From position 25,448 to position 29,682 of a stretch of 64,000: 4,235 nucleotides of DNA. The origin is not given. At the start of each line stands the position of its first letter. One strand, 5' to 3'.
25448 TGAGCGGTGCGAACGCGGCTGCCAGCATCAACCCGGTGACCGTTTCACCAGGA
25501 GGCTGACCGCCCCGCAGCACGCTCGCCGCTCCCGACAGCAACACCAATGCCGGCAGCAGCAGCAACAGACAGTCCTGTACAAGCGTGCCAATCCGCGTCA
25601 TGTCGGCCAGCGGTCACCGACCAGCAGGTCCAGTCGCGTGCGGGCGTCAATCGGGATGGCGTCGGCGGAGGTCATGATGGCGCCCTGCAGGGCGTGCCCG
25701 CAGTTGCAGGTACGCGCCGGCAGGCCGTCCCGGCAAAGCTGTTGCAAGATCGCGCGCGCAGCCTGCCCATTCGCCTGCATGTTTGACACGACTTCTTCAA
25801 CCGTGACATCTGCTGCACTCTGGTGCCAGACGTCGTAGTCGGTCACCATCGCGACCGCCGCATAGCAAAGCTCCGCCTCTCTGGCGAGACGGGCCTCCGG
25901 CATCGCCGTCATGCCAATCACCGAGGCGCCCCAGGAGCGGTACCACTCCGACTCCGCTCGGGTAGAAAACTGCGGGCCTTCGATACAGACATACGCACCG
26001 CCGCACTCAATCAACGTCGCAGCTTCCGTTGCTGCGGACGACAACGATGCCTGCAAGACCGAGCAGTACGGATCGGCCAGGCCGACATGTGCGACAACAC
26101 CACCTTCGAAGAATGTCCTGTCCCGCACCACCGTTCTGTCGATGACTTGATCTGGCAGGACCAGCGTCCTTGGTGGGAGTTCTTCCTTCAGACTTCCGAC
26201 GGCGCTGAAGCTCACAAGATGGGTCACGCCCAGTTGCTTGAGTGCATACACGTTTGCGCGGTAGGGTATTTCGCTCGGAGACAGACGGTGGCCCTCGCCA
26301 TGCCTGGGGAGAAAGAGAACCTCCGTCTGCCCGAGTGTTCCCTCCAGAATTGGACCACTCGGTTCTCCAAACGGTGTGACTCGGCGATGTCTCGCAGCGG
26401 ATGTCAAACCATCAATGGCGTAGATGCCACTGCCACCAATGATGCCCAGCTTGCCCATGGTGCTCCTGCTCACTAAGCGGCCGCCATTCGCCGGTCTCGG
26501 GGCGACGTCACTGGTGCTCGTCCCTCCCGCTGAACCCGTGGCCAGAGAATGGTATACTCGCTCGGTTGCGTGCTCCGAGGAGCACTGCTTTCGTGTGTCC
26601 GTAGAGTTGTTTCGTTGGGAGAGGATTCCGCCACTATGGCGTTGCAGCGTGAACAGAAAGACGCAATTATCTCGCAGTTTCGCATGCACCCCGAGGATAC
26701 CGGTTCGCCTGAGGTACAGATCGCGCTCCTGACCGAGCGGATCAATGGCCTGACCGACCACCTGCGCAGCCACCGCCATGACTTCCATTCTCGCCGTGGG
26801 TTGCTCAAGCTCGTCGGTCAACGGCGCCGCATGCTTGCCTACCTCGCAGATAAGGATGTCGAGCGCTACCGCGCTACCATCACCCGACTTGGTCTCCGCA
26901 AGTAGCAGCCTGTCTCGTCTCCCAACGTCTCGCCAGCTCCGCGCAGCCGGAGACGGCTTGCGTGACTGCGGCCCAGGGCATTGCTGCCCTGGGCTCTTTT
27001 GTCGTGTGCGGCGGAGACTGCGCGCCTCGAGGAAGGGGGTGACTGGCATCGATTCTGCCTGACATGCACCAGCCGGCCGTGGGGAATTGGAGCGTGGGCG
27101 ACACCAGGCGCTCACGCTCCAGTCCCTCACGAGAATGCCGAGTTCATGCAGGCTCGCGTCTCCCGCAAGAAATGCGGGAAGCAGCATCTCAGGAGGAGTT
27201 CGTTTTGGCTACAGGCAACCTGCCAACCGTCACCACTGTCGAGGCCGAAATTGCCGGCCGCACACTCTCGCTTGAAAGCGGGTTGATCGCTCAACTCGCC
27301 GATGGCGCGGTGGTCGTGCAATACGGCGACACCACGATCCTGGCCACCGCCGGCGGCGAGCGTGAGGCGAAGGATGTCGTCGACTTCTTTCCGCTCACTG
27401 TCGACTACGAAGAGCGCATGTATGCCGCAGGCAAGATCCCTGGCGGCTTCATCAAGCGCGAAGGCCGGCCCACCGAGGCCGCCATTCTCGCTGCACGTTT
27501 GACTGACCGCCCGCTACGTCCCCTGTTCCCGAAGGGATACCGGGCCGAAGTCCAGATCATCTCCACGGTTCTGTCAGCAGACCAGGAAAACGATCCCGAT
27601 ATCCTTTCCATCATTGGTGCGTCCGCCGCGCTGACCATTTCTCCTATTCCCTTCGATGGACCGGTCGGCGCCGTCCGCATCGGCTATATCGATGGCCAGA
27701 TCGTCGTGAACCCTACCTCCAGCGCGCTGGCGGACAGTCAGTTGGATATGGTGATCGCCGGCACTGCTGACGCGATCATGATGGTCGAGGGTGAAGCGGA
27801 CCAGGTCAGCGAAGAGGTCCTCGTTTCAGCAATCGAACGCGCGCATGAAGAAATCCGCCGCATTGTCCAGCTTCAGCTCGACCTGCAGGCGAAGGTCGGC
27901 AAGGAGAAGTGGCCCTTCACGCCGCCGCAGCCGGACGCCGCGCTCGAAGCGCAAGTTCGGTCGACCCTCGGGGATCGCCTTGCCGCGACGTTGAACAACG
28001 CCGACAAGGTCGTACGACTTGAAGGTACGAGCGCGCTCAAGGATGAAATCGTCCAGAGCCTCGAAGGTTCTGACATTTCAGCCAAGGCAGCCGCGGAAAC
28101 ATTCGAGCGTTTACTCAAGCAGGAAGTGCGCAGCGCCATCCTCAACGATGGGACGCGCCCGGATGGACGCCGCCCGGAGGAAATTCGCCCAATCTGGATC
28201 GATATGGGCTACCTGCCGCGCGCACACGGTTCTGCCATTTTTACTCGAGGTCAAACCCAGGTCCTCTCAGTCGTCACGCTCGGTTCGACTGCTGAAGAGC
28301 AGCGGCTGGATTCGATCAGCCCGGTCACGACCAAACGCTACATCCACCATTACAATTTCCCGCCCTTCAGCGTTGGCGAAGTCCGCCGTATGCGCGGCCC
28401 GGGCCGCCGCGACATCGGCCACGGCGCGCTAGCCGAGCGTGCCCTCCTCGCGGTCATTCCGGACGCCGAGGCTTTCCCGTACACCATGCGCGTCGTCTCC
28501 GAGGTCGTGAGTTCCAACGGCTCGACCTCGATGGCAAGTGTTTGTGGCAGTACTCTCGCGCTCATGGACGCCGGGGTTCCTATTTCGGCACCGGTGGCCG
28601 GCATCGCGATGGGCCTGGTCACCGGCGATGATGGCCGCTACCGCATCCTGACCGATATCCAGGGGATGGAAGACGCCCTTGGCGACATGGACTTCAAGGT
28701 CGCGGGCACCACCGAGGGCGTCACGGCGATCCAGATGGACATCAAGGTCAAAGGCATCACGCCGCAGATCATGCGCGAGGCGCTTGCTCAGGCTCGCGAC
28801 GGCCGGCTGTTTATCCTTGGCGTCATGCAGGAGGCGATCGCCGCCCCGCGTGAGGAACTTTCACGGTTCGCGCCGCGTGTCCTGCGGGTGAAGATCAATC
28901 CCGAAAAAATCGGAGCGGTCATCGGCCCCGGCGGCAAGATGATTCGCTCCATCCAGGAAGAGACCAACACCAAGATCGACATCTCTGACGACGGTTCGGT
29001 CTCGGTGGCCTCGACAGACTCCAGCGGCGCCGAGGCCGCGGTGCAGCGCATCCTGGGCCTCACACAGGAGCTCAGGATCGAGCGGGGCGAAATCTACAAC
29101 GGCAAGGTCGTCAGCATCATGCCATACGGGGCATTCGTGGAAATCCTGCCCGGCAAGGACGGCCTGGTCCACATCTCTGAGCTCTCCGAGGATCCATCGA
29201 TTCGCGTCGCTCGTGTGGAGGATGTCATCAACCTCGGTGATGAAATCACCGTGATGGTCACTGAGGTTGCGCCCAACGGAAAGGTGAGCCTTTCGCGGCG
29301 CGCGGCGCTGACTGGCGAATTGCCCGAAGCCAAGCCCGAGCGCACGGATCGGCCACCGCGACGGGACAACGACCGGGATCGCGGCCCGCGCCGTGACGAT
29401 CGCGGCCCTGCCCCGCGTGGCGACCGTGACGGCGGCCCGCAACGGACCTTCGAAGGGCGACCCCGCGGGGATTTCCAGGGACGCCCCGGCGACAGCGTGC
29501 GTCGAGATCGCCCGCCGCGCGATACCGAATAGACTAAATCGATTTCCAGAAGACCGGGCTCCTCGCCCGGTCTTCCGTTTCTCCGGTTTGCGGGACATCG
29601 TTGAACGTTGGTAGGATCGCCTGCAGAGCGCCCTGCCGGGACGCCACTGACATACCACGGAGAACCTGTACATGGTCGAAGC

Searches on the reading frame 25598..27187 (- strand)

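Call 84: search_protein_families(library=pfam, proteins=[window:25598-27187:-], max_evalue=0.00001)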
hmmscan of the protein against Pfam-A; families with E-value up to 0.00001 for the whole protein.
window:25598-27187:- (529 aa): 1 family
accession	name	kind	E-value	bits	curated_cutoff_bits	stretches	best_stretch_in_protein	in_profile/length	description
PF01048.26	PNP_UDP_1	-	1.6e-43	149.3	25.1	1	246-484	1-231/233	Phosphorylase superfamily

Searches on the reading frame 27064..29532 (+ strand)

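Call 84: search_protein_families(library=pfam, proteins=[window:27064-29532:+], max_evalue=0.00001)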
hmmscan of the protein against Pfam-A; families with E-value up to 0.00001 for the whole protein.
window:27064-29532:+ (822 aa): 5 families
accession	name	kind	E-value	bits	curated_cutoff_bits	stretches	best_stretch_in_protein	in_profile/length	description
PF01138.27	RNase_PH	-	7.2e-61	204.8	25.5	2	373-506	1-130/130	3' exoribonuclease family, domain 1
PF03725.20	RNase_PH_C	-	4.5e-26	91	20.8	2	199-262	1-66/67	3' exoribonuclease family, domain 2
PF00575.29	S1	-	6.2e-17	62.2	22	1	673-746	3-74/74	S1 RNA binding domain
PF00013.35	KH_1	-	1.9e-12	47.2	21.5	1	607-664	2-65/66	KH domain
PF03726.19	PNPase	-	2e-09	38.2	24.6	1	294-370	2-81/81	Polyribonucleotide nucleotidyltransferase, RNA binding domain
